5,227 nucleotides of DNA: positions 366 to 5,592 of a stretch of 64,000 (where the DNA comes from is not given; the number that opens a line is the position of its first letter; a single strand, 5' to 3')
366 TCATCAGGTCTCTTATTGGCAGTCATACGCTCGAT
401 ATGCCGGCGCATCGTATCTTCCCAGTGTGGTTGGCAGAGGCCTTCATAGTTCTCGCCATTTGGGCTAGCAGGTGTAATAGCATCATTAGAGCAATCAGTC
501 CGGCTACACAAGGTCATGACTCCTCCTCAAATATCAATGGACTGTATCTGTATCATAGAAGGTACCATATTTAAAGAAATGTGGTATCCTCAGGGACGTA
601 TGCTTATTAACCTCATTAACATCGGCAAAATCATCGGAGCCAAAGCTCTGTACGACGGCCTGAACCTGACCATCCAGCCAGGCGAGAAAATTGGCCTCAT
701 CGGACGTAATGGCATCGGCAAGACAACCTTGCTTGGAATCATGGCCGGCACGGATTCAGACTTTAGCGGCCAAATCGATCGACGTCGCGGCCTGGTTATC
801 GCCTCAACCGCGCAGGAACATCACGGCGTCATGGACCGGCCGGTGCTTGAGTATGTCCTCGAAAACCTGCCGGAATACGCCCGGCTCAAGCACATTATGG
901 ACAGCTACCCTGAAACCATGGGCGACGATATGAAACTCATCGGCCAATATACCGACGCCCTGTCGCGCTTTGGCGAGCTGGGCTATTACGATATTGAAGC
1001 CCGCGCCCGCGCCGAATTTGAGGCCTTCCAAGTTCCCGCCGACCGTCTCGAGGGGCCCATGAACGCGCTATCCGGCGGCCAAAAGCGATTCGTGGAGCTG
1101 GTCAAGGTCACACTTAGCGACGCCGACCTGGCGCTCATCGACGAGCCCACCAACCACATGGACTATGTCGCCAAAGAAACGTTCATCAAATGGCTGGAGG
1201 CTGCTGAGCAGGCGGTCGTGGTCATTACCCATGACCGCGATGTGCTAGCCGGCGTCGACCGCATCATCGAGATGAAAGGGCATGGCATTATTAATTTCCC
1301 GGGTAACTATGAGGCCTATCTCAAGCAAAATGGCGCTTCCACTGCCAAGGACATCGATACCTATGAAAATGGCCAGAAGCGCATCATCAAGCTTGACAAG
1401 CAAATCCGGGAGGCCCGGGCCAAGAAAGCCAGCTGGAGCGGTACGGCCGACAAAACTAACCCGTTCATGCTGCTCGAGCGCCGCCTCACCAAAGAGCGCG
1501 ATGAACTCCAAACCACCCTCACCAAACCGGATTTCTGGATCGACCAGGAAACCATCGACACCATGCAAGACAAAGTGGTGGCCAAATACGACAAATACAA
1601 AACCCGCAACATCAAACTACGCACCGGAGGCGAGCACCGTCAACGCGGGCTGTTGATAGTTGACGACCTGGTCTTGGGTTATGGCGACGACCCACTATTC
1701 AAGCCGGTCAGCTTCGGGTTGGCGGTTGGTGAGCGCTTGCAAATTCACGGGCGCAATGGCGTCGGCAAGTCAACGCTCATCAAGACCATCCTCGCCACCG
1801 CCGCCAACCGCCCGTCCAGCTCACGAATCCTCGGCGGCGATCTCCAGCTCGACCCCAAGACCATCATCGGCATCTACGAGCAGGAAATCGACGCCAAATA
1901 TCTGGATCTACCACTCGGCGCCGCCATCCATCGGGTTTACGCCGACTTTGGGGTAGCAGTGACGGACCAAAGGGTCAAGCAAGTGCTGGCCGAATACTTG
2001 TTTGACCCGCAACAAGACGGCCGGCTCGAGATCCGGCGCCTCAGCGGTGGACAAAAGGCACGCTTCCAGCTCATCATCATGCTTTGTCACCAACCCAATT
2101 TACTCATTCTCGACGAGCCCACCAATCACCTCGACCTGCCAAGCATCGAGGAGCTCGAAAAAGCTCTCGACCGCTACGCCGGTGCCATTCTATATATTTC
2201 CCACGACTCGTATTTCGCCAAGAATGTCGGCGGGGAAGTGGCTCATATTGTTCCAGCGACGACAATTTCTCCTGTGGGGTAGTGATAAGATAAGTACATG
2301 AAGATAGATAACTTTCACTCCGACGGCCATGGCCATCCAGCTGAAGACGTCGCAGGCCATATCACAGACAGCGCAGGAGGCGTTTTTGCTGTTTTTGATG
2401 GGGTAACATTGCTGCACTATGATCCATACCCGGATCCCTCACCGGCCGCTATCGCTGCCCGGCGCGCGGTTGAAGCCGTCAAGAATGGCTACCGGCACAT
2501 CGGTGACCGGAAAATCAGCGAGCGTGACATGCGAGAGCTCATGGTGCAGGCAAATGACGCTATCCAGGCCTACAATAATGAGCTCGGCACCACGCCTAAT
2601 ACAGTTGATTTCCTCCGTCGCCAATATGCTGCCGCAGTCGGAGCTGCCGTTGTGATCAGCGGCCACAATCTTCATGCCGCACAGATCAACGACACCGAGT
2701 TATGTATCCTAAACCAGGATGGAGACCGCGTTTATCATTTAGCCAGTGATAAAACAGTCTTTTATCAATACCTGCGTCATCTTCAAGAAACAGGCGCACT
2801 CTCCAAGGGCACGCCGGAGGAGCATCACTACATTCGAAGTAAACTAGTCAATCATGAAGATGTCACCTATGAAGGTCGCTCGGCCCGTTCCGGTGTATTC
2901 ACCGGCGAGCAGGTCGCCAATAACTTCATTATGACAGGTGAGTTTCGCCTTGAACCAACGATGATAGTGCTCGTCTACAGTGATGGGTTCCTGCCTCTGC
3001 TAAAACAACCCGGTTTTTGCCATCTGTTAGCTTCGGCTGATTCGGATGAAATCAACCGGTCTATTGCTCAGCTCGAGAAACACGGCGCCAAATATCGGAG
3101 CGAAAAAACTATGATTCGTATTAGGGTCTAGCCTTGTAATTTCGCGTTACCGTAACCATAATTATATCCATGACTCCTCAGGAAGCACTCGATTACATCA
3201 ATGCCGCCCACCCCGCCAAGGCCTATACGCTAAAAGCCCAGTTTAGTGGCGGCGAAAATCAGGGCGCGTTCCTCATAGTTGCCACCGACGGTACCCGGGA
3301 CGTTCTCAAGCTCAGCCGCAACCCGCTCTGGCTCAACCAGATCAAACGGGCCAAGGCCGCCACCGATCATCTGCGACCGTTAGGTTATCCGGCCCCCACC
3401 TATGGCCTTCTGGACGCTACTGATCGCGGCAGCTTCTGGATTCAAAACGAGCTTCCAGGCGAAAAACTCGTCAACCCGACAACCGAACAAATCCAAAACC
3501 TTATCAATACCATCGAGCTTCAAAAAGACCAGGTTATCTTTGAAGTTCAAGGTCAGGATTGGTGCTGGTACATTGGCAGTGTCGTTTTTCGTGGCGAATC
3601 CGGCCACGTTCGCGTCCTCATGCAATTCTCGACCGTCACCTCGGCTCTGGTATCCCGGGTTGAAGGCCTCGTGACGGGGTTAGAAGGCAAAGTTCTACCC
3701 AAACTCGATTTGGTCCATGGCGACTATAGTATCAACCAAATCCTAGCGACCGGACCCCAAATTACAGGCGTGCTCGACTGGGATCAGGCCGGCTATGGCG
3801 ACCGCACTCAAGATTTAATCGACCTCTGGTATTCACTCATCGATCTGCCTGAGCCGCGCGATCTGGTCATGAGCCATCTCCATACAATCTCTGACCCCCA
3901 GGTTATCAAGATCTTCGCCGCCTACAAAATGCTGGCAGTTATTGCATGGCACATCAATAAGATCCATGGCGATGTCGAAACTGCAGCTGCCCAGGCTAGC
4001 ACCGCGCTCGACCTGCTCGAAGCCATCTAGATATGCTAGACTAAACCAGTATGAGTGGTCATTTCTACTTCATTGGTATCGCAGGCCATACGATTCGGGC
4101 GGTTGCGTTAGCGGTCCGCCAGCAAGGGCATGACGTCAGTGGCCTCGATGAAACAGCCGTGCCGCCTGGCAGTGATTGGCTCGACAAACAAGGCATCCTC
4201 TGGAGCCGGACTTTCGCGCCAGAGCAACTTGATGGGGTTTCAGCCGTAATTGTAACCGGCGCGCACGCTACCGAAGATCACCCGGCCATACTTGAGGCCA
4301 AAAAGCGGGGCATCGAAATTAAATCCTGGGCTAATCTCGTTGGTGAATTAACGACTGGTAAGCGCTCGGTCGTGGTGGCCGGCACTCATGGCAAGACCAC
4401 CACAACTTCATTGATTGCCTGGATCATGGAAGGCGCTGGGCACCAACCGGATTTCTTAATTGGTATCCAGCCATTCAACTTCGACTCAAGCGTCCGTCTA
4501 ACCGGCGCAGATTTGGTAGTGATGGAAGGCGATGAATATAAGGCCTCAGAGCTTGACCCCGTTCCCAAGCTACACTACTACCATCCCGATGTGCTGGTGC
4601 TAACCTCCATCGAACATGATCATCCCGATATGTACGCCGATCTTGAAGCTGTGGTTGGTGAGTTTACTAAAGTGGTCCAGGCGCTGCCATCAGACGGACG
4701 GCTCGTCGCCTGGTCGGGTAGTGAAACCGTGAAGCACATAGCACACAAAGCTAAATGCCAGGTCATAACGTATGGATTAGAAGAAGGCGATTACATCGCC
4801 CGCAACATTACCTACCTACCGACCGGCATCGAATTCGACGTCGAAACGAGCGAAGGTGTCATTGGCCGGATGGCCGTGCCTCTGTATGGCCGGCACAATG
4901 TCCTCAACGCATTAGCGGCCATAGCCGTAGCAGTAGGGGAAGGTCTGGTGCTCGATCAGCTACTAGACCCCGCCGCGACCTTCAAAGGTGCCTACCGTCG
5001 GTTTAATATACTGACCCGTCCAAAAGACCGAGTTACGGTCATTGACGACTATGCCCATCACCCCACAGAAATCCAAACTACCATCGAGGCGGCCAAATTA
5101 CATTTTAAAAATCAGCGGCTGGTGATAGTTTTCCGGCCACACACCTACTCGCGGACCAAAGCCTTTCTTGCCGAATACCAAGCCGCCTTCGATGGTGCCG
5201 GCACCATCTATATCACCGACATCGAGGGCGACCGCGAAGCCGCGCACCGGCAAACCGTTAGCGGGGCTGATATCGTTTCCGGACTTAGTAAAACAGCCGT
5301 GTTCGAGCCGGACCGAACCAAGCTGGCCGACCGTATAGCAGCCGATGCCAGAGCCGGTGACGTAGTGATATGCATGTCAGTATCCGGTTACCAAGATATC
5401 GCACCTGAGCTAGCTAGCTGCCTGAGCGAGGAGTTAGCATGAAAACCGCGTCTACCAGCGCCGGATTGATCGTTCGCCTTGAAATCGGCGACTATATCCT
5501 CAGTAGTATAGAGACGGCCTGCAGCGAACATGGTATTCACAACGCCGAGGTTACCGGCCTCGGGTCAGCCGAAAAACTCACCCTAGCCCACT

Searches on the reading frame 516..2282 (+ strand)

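Call 71: search_protein_families(library=ncbifam, proteins=[window:516-2282:+], max_evalue=1e-40)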
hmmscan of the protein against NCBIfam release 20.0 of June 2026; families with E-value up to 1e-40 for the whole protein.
window:516-2282:+ (588 aa): 15 families
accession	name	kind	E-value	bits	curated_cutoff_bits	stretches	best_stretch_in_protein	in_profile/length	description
NF000355.4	ribo_prot_ABC_F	equivalog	2.1e-99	333.7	380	1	29-577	1-498/499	ribosomal protection-like ABC-F family protein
NF000169.2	ABCF_Sal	exception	4.4e-73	246.8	725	1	43-577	14-500/542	Sal family ABC-F type ribosomal protection protein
NF008775.0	PRK11819.1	equivalog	7.9e-69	232.7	599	0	31-304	7-285/556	energy-dependent translational throttle protein EttA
TIGR03719.1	ABC_ABC_ChvD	subfamily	1.2e-67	228.8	806.75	0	32-304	6-282/552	energy-dependent translational throttle protein EttA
NF011646.0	PRK15064.1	equivalog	1e-65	222.2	762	0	375-579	315-509/530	ABC-F family ATPase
NF007921.0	PRK10636.1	equivalog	2.4e-64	217.7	917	0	41-305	12-271/638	ABC transporter ATP-binding protein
NF050005.1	ABC_ATPase_Uup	equivalog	5.2e-62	210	900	0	30-279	3-252/636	ATP-binding cassette ATPase Uup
NF000168.2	ABCF_Msr_all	exception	7.4e-60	202.9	680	1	182-576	98-476/487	Msr family ABC-F type ribosomal protection protein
NF000170.2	ABCF_Vga_all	exception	2.1e-57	194.8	725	1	29-577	2-452/521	Vga family ABC-F type ribosomal protection protein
NF008358.0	PRK11147.1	equivalog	4.2e-56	190.5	936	0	31-276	4-249/635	ABC transporter ATP-binding protein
NF000167.2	ABCF_Lsa_all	exception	9.5e-53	179.9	750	1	166-573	99-487/492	Lsa family ABC-F type ribosomal protection protein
NF000171.1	ABCF_producer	exception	9.6e-53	179.4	800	0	33-305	6-282/541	TlrC/CarA/OleB/SrmB family ABC-F type ribosomal protection protein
NF000514.1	ABCF_OptrA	exception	2.2e-49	168.4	1450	0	355-571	322-525/655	ABC-F type ribosomal protection protein OptrA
NF043038.1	ABCF_CplR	exception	2.7e-49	168.3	780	0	354-574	261-465/544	ABC-F type ribosomal protection protein CplR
NF045691.1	ABCF_VgaF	exception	1.7e-46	158.8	975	0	505-572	379-446/459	ABC-F type ribosomal protection protein Vga(F)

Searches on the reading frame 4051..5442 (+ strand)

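Call 71: search_protein_families(library=ncbifam, proteins=[window:4051-5442:+], max_evalue=1e-40)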
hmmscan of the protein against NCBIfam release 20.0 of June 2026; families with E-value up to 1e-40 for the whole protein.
window:4051-5442:+ (463 aa): 3 families
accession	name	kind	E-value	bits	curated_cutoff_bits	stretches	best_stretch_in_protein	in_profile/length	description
TIGR01082.1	murC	equivalog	4.1e-105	352.5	335.1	1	4-444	1-438/449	UDP-N-acetylmuramate--L-alanine ligase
TIGR01081.1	mpl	equivalog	5.3e-71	239.9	388.7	1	4-454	1-443/448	UDP-N-acetylmuramate:L-alanyl-gamma-D-glutamyl-meso-diaminopimelate ligase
NF011171.0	PRK14573.1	equivalog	5.4e-45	153.6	1015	1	4-416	6-403/809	bifunctional UDP-N-acetylmuramate--L-alanine ligase/D-alanine--D-alanine ligase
